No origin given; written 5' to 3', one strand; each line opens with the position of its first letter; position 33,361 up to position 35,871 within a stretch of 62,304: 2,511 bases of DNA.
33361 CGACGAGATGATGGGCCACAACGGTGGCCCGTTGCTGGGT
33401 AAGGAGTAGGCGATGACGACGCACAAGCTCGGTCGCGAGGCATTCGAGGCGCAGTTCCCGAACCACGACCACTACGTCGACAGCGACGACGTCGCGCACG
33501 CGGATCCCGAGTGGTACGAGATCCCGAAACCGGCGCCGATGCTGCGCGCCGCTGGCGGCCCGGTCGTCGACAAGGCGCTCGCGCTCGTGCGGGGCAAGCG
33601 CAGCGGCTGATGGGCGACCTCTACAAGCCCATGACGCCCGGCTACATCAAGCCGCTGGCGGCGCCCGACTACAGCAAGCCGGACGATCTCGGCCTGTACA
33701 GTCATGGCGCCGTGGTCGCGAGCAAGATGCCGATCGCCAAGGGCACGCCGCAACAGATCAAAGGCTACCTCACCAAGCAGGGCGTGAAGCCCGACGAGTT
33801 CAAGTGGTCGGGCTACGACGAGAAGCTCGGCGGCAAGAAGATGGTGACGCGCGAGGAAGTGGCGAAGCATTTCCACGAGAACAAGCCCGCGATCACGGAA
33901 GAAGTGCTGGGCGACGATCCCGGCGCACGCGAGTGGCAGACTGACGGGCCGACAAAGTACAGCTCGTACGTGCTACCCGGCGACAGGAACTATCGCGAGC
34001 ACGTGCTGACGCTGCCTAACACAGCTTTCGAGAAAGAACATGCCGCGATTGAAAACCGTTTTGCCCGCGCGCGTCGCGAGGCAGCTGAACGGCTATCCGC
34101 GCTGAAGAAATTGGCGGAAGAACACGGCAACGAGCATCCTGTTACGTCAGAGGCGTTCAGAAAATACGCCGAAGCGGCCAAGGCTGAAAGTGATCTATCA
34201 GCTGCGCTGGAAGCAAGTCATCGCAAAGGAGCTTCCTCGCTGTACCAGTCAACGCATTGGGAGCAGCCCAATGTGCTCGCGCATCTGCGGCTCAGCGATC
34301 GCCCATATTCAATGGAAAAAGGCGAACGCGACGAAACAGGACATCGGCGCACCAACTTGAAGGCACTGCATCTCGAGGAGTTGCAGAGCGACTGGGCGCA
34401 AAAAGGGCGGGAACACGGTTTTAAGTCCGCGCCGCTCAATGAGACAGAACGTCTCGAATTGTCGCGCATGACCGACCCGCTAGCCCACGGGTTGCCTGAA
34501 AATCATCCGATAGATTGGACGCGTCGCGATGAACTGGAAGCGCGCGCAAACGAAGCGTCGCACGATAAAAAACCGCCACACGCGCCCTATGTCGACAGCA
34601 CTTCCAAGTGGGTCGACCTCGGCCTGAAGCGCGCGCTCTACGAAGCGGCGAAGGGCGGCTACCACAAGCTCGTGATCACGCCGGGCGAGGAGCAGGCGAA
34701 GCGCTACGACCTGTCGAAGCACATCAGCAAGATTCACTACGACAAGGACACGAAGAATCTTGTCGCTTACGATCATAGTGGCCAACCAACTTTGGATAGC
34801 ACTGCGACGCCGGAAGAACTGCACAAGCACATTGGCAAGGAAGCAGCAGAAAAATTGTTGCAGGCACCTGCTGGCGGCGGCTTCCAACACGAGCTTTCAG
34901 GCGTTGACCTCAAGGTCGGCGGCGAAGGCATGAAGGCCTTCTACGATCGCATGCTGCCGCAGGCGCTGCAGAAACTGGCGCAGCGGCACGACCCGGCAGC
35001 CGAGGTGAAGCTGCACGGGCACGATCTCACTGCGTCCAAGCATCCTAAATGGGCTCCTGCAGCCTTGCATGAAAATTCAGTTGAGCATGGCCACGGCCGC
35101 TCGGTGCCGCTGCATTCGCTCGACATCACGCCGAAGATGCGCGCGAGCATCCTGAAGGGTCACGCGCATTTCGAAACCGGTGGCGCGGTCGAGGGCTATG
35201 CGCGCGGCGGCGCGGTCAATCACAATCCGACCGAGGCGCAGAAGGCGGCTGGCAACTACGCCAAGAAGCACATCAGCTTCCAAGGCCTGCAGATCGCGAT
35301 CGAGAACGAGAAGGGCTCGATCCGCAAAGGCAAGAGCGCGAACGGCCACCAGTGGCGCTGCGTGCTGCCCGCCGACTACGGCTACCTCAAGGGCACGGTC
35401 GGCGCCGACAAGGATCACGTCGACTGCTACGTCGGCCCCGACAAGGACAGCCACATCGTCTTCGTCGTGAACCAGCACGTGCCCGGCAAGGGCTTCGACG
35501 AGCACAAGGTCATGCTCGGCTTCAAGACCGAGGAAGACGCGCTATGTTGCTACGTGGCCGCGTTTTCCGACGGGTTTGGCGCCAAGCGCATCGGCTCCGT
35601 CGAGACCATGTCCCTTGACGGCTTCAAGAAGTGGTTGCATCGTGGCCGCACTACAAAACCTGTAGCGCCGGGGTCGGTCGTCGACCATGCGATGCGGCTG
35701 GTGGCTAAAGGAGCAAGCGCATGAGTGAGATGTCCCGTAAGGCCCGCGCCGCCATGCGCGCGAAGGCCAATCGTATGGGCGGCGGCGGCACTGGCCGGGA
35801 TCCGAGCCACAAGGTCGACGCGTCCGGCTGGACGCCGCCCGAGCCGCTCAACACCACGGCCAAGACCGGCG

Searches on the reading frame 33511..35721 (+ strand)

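Call 45: search_protein_families(library=phrogs, proteins=[window:33511-35721:+], max_evalue=0.00001)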
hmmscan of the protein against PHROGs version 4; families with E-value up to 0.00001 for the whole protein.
window:33511-35721:+ (737 aa): 11 families
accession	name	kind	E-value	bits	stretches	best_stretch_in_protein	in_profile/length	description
phrog_37402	-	unknown function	7.8e-49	166.8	1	567-728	1093-1258/2639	-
phrog_30335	-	unknown function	4.9e-40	137.6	1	572-721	757-904/2900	-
phrog_938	-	lysis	1.4e-36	126.1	1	571-721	1495-1648/2185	endolysin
phrog_4660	-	head and packaging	3.2e-36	126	1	585-719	634-763/765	minor head protein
phrog_4272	-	unknown function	8.1e-35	121.4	1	571-716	120-262/764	-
phrog_10089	-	moron, auxiliary metabolic gene and host takeover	4.8e-34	117.4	1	529-720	873-1033/4647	DarB-like antirestriction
phrog_20705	-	head and packaging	1.3e-28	100.7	1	569-711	14-156/690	virion structural protein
phrog_5143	-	unknown function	2.5e-26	92.1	1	567-711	704-851/2204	-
phrog_33607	-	unknown function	1.4e-21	78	1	593-712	116-231/287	-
phrog_29900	-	unknown function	8e-19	67.9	1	571-710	763-903/1028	-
phrog_7348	-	lysis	4e-08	31.6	1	59-407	1622-1961/2564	endolysin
